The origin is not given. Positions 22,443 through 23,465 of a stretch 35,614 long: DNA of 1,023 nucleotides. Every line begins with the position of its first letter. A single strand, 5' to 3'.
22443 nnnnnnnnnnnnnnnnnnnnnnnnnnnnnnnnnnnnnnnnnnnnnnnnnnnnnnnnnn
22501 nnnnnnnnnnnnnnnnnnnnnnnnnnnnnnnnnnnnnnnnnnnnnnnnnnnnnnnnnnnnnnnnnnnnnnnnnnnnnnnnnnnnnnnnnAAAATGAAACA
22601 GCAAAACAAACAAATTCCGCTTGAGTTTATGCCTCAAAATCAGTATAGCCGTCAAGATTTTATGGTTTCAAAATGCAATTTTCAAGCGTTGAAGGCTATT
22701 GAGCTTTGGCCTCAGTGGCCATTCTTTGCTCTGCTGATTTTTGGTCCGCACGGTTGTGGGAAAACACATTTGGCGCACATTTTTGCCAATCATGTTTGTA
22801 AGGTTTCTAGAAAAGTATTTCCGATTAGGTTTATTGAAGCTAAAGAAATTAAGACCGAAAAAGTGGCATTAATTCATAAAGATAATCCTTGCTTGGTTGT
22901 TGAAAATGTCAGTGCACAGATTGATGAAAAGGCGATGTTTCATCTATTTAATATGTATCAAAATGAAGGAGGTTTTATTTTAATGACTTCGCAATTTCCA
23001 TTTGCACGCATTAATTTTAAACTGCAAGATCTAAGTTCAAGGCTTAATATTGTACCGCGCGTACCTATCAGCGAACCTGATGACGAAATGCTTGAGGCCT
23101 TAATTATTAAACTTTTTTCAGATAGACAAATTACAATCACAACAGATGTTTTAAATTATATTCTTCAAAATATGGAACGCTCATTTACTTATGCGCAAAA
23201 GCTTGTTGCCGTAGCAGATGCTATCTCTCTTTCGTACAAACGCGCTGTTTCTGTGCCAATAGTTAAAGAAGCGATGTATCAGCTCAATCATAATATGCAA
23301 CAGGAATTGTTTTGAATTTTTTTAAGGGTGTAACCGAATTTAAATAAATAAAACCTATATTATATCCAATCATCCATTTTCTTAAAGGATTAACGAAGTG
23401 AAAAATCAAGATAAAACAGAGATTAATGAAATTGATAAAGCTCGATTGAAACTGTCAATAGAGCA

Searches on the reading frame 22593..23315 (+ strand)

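Call 8: search_protein_families(library=ncbifam, proteins=[window:22593-23315:+])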
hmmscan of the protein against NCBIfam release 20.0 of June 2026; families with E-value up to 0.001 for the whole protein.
window:22593-23315:+ (240 aa): 14 families
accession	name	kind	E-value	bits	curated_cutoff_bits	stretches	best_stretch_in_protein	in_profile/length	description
NF006571.0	PRK09087.1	equivalog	5.4e-51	173.5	297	1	1-232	2-224/228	DnaA regulatory inactivator HdaA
NF005149.0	PRK06620.1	equivalog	5.9e-37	127.1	316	1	7-234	3-220/221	hypothetical protein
NF051883.1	DnaARegInactHdaA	equivalog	4.9e-34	117.9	300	1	7-228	6-222/229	DnaA regulatory inactivator HdaA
TIGR03420.1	DnaA_homol_Hda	equivalog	1.1e-30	106.9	194.8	1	7-228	1-225/226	DnaA regulatory inactivator Hda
TIGR00362.1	DnaA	equivalog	7e-15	55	343.9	1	14-232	104-339/437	chromosomal replication initiator protein DnaA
NF005982.0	PRK08084.1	equivalog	5.2e-14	52.4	268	1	46-228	47-233/235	DnaA inactivator Hda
NF001154.0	PRK00149.3-3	equivalog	2e-09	36.9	410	1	15-194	118-319/462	chromosomal replication initiator protein DnaA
NF009087.0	PRK12422.1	equivalog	2e-08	33.9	657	1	40-234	137-342/455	chromosomal replication initiator protein DnaA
NF006486.0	PRK08903.1-6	equivalog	6.4e-08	32.4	307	1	48-230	40-218/222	DnaA regulatory inactivator Hda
NF006485.0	PRK08903.1-5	equivalog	2.2e-06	27.5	289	1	5-227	2-224/233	DnaA regulatory inactivator Hda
NF038214.1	IS21_help_AAA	equivalog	2.9e-05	23.9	200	1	47-86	93-129/232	IS21-like element helper ATPase IstB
NF042959.1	IteA_antiphage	equivalog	0.0002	20.7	510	0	6-67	90-148/367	anti-phage ATPase IteA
TIGR02397.1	dnaX_nterm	equivalog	0.00055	19.3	250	0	46-68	38-60/355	DNA polymerase III subunit gamma/tau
NF006038.0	PRK08181.1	subfamily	0.00094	18.5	317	0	24-77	88-140/271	transposase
